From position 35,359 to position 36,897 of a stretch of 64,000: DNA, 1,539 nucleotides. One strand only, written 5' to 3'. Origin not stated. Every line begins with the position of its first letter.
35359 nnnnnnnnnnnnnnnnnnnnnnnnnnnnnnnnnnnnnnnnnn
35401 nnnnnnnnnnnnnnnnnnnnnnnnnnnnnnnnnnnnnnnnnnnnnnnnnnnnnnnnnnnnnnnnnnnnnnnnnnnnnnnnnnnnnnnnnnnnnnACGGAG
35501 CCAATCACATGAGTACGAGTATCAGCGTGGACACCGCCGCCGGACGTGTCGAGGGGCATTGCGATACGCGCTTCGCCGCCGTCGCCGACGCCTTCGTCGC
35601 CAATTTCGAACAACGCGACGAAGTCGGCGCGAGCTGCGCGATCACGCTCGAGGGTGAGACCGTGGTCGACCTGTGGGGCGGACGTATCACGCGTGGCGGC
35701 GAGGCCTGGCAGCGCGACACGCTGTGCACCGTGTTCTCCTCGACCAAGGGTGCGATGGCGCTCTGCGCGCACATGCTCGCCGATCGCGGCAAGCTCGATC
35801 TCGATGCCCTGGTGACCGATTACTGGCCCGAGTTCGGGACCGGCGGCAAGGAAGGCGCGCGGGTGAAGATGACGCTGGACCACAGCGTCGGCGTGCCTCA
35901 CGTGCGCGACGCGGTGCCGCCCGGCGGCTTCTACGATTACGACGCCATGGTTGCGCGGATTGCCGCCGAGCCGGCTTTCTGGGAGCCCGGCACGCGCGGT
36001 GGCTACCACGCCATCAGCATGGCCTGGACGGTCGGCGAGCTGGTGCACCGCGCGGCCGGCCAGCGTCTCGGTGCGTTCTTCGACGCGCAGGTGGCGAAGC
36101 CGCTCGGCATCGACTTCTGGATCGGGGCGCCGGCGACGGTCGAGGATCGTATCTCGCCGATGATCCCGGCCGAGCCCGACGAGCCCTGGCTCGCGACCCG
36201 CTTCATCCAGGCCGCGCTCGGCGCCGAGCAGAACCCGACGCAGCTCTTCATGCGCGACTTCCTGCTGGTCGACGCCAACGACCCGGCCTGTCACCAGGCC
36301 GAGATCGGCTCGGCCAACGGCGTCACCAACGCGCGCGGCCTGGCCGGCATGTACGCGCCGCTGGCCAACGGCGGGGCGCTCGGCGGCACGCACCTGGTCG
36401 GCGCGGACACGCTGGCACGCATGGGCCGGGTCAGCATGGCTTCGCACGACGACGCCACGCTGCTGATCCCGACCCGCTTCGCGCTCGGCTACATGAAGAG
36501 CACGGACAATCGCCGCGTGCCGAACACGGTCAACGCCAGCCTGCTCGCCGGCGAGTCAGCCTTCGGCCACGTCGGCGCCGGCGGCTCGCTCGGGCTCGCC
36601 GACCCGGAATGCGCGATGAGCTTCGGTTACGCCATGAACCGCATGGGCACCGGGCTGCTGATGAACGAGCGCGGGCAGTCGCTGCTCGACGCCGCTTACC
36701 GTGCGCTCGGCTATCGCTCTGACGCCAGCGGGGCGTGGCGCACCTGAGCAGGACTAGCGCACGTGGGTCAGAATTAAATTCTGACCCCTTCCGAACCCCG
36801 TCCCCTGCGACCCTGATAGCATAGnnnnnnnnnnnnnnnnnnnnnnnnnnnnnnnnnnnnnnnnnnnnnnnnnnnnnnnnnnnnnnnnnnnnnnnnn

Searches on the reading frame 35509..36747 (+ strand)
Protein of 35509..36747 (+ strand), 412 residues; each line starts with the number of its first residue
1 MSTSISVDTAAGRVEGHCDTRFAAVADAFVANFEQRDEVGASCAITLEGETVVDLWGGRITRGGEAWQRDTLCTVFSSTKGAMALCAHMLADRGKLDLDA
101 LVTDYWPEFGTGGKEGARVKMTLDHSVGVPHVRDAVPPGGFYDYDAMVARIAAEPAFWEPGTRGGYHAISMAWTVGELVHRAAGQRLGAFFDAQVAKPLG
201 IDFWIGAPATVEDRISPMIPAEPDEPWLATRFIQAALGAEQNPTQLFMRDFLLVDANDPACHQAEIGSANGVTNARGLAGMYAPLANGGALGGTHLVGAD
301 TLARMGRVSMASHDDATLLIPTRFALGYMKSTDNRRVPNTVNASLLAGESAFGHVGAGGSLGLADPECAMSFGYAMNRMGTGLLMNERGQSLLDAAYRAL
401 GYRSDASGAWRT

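Call 54: find_encoding_contigs(protein=window:35509-36747:+, flank=10000, max_places=1)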
Protein window:35509-36747:+ (412 aa): 8 contigs read that carry it; 1 place shown.
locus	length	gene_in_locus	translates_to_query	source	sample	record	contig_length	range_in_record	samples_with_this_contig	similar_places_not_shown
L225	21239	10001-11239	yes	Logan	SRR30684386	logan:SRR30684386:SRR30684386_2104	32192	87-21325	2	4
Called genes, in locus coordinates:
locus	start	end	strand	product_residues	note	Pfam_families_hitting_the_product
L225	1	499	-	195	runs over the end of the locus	?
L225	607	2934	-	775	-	PF02771:Acyl-CoA_dh_N, PF00441:Acyl-CoA_dh_1, PF02771:Acyl-CoA_dh_N, PF02770:Acyl-CoA_dh_M, PF00441:Acyl-CoA_dh_1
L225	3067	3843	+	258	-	PF00378:ECH_1, PF16113:ECH_2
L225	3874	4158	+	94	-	PF24696:UGSC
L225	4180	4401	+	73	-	PF24696:UGSC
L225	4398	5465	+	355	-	-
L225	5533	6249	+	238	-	-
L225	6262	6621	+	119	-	-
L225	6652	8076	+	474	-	PF12390:Se-cys_synth_N, PF03841:SelA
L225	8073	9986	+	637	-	PF00009:GTP_EFTU, PF03144:GTP_EFTU_D2, PF25461:Beta-barrel_SelB, PF09106:WHD_2nd_SelB, PF09107:WHD_3rd_SelB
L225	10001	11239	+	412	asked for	PF00144:Beta-lactamase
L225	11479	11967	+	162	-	PF00903:Glyoxalase, PF13669:Glyoxalase_4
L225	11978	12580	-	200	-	-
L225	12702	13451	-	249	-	-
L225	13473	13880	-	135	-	PF00578:AhpC-TSA (weak)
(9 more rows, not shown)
